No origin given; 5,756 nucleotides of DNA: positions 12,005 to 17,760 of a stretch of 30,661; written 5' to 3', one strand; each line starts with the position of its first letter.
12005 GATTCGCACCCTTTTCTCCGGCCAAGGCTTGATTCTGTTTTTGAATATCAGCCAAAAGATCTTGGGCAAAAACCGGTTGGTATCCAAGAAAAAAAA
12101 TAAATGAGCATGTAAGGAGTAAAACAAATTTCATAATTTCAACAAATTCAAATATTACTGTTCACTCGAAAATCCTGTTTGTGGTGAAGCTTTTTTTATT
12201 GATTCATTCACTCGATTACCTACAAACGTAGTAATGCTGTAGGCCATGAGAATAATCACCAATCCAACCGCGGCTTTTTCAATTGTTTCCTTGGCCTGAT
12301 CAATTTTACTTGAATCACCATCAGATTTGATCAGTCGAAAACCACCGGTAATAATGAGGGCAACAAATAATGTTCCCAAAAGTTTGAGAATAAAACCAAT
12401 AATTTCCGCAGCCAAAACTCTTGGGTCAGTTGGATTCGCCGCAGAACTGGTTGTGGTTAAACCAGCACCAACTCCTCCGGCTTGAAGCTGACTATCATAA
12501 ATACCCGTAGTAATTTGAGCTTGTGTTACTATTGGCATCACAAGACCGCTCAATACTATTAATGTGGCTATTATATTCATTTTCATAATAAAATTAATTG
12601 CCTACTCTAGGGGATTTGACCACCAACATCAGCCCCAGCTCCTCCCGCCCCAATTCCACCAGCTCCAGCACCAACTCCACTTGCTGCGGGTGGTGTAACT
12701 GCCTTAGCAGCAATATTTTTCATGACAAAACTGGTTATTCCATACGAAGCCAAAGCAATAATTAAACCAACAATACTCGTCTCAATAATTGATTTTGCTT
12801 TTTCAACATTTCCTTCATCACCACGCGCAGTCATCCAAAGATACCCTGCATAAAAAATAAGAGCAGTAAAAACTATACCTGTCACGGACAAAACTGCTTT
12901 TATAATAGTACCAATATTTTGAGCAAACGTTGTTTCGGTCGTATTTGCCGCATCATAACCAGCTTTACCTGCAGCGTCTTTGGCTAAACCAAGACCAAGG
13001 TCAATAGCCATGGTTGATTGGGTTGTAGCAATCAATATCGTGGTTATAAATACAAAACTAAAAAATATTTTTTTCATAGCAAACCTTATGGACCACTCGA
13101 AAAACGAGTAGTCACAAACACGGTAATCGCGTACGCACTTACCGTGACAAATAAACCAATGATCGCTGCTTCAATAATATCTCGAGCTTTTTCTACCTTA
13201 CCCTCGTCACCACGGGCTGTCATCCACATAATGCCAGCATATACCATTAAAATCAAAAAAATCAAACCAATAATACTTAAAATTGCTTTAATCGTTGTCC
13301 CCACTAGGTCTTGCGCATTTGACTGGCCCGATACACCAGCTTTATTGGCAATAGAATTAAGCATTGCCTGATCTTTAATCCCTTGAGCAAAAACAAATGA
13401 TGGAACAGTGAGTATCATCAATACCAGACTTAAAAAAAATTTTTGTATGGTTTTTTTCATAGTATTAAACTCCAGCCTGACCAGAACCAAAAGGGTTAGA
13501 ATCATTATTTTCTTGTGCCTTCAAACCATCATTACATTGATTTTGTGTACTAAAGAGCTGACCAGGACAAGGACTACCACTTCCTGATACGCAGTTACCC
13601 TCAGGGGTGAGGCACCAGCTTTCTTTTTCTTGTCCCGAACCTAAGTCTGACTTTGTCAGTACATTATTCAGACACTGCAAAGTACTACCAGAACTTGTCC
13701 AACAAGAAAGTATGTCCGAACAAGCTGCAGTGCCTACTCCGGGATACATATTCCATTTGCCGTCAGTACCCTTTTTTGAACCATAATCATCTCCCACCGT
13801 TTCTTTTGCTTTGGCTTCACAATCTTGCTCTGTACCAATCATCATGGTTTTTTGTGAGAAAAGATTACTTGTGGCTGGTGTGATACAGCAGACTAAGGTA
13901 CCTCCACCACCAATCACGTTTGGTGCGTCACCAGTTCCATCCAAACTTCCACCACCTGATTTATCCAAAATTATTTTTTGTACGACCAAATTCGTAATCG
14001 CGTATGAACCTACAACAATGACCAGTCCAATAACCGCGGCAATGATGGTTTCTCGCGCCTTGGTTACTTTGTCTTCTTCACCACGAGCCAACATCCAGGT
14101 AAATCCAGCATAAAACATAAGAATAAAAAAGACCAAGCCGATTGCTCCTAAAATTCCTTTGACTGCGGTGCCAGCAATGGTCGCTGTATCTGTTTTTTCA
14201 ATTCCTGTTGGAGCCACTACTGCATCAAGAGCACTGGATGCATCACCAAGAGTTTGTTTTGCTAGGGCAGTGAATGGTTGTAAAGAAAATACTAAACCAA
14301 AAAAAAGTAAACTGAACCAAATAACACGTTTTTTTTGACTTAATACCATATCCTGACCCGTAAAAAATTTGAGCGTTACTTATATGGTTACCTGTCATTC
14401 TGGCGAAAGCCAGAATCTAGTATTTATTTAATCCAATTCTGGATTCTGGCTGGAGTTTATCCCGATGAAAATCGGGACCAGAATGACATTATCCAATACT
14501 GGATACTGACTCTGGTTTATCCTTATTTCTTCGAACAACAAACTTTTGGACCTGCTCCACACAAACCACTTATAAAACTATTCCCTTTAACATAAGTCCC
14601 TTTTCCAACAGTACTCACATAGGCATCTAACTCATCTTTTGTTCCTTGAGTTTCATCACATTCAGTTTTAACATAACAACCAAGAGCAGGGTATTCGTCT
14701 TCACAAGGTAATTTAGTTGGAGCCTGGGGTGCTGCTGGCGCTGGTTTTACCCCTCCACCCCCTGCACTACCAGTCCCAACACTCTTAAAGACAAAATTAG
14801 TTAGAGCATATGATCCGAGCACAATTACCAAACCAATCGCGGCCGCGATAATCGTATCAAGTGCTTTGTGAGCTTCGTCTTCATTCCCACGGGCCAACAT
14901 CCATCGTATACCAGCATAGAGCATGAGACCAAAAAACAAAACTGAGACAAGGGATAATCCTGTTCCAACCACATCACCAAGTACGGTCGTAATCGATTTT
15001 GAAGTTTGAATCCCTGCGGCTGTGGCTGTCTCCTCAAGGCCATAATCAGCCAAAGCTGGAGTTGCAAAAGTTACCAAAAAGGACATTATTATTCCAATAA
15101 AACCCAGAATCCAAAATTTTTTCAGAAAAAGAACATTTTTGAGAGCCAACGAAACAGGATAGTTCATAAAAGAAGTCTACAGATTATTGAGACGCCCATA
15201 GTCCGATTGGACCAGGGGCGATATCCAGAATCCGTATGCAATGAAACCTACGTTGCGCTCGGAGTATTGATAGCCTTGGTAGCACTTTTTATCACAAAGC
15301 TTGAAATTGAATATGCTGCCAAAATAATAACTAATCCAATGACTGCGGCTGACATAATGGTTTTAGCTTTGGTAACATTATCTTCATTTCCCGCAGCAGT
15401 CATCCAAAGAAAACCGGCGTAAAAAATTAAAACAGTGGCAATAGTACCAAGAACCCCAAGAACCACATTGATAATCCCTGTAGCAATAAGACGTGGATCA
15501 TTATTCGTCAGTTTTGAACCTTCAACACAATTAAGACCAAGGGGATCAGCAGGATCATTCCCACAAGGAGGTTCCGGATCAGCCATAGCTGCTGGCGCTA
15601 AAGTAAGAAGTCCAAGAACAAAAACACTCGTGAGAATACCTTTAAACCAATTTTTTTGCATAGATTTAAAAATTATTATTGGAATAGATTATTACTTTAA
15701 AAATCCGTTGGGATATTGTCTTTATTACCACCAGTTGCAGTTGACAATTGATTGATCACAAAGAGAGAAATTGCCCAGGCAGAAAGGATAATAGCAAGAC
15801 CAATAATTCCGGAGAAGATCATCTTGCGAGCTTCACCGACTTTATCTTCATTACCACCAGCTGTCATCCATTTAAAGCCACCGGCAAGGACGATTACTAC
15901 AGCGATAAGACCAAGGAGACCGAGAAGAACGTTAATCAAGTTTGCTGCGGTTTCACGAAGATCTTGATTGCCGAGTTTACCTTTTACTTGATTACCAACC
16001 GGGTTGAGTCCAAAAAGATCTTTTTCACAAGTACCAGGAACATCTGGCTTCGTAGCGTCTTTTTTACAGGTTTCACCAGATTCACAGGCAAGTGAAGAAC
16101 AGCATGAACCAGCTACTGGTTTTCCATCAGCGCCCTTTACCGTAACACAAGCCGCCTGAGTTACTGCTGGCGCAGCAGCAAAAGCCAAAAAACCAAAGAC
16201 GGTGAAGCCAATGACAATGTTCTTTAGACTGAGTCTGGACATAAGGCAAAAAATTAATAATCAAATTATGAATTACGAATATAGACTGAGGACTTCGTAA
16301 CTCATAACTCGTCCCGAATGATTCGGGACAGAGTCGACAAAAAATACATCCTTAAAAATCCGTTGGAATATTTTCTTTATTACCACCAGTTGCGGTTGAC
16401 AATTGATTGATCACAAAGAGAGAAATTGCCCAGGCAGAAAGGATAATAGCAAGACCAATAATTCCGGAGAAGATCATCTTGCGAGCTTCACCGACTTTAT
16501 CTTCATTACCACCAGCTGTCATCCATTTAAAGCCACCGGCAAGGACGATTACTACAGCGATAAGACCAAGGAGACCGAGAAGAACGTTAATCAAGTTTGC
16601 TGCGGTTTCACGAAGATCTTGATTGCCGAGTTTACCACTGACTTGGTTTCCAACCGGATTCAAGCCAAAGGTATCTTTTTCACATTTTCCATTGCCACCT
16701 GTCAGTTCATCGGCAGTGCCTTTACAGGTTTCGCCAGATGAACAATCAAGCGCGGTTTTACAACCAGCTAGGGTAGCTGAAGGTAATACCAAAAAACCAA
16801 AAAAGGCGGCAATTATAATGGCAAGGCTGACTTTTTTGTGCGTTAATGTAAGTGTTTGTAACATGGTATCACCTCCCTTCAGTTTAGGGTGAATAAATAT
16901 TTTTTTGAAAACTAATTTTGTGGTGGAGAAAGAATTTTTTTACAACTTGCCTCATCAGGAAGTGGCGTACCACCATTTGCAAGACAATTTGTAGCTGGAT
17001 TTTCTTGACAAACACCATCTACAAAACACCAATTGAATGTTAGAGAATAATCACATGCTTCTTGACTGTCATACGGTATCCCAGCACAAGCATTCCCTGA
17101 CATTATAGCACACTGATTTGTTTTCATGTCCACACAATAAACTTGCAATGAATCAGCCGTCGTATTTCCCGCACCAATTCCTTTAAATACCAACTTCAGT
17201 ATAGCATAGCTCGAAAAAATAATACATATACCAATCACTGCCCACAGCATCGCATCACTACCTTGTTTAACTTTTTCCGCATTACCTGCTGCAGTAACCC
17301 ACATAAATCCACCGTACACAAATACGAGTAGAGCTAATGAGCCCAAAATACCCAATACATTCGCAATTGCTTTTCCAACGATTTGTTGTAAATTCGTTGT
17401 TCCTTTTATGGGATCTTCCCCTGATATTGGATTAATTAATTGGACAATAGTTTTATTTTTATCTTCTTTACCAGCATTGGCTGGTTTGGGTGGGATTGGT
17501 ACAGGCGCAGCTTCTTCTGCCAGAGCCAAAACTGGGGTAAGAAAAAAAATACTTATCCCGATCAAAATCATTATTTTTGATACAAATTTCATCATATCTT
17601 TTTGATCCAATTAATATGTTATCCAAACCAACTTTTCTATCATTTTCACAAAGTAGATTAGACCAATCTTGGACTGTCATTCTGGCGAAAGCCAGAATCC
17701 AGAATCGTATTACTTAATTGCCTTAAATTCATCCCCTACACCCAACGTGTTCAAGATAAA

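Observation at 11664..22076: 13-gene modular TrbC/VirB2-like pilin array with no T4SS machinery: candidate adhesin diversification system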

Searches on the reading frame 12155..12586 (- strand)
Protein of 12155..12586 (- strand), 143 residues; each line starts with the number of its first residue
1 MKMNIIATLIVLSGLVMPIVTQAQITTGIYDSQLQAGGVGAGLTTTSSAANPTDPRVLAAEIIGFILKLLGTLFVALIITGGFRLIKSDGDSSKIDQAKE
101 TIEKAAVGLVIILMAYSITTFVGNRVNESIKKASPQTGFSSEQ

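Call 4: search_protein_families(library=pfam, proteins=[window:12155-12586:-], max_evalue=0.01)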
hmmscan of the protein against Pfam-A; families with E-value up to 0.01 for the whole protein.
window:12155-12586:- (143 aa): 1 family
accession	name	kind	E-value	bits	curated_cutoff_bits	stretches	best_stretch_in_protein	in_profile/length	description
PF18895.5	T4SS_pilin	-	9.6e-07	29.2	26.6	1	61-122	11-71/71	Type IV secretion system pilin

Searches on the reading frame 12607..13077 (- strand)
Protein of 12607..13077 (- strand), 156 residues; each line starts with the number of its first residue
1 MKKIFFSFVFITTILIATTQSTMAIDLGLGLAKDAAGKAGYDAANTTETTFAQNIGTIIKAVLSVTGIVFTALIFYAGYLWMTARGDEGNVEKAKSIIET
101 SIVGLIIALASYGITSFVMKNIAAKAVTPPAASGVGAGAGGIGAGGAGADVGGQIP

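Call 4: search_protein_families(library=pfam, proteins=[window:12607-13077:-], max_evalue=0.01)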
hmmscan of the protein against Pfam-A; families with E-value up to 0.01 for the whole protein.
window:12607-13077:- (156 aa): 1 family
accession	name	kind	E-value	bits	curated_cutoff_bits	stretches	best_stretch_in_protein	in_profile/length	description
PF18895.5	T4SS_pilin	-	1.4e-08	35.1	26.6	1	46-118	3-71/71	Type IV secretion system pilin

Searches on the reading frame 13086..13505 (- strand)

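Call 4: search_protein_families(library=pfam, proteins=[window:13086-13505:-], max_evalue=0.01)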
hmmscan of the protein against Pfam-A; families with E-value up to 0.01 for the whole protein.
window:13086-13505:- (139 aa): 3 families
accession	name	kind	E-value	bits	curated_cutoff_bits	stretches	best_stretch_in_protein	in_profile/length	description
PF18895.5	T4SS_pilin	-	1.7e-08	34.9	26.6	1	72-130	13-70/71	Type IV secretion system pilin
PF17310.7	DUF5357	-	0.00076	18.7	25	1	67-128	42-98/322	Family of unknown function (DUF5357)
PF04956.18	TrbC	-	0.0048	17.5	27.9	0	16-125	6-92/98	TrbC/VIRB2 pilin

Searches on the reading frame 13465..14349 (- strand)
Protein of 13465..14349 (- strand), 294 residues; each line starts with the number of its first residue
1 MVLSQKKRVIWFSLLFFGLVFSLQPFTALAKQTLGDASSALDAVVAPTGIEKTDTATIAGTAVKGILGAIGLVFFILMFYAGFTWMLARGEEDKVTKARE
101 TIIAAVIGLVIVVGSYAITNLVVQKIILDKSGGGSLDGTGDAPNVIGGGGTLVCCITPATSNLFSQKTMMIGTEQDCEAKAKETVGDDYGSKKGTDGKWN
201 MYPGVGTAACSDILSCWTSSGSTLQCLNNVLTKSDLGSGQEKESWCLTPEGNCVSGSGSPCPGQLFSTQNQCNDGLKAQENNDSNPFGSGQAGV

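Call 4: search_protein_families(library=pfam, proteins=[window:13465-14349:-], max_evalue=0.01)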
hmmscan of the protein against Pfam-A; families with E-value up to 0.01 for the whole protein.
window:13465-14349:- (294 aa): 1 family
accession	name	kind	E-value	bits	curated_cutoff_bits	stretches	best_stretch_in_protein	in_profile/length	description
PF18895.5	T4SS_pilin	-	1.2e-07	32.1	26.6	1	60-120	13-69/71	Type IV secretion system pilin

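Call 61: find_homologous_proteins(query=window:13465-14349:-, region=130-294, max_evalue=0.001)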
Query window:13465-14349:-, residues 130-294 (165 aa): 1 proteins with E <= 0.001 among 882 candidates.
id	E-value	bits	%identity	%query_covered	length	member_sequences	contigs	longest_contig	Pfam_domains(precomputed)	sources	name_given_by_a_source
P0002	2.4e-104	364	100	100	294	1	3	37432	PF18895.6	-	-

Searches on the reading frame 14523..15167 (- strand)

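Call 4: search_protein_families(library=pfam, proteins=[window:14523-15167:-], max_evalue=0.01)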
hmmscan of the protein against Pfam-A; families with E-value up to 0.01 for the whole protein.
window:14523-15167:- (214 aa): 2 families
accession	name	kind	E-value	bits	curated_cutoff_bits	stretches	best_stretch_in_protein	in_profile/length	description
PF18895.5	T4SS_pilin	-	4.7e-08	33.4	26.6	1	56-124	2-69/71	Type IV secretion system pilin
PF07884.19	VKOR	-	0.0033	18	27.5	1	20-122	5-109/134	Vitamin K epoxide reductase family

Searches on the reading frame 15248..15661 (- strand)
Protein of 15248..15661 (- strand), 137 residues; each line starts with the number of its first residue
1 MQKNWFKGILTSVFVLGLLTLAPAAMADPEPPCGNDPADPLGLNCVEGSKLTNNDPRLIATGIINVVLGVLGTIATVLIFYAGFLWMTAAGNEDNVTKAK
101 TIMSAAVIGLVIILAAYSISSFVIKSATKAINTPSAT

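Call 4: search_protein_families(library=pfam, proteins=[window:15248-15661:-], max_evalue=0.01)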
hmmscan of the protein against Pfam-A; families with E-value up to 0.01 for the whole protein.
window:15248-15661:- (137 aa): 3 families
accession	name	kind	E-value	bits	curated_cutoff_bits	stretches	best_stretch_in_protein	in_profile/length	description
PF18895.5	T4SS_pilin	-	2.3e-09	37.6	26.6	1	62-123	11-71/71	Type IV secretion system pilin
PF04515.18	Choline_transpo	-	0.0059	16.3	26.9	1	54-133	241-316/326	Plasma-membrane choline transporter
PF02417.20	Chromate_transp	-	0.009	16.5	28.6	1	60-121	68-128/166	Chromate transporter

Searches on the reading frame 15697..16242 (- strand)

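Call 4: search_protein_families(library=pfam, proteins=[window:15697-16242:-], max_evalue=0.01)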
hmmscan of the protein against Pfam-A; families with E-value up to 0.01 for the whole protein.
window:15697-16242:- (181 aa): 1 family
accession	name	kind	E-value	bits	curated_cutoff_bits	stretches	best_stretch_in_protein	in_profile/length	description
PF18895.5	T4SS_pilin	-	5.7e-10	39.6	26.6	1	95-159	5-68/71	Type IV secretion system pilin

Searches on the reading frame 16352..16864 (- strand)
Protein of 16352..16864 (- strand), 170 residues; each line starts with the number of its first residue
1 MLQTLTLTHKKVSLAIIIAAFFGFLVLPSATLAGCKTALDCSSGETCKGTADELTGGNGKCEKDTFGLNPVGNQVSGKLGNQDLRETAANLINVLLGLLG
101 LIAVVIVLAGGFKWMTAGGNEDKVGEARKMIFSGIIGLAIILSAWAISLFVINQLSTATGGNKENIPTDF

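Call 4: search_protein_families(library=pfam, proteins=[window:16352-16864:-], max_evalue=0.01)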
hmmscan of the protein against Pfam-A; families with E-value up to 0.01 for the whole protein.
window:16352-16864:- (170 aa): 1 family
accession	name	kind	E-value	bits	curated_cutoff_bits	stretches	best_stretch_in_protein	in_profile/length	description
PF18895.5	T4SS_pilin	-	4.9e-10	39.8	26.6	1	84-148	5-68/71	Type IV secretion system pilin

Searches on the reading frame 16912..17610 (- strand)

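Call 4: search_protein_families(library=pfam, proteins=[window:16912-17610:-], max_evalue=0.01)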
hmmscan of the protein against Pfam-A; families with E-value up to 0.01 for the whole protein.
window:16912-17610:- (232 aa): 2 families
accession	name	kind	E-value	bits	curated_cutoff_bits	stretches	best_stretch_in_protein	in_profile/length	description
PF18895.5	T4SS_pilin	-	1.3e-08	35.2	26.6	1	71-140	2-70/71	Type IV secretion system pilin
PF04956.18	TrbC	-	0.0033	18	27.9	0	72-139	35-96/98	TrbC/VIRB2 pilin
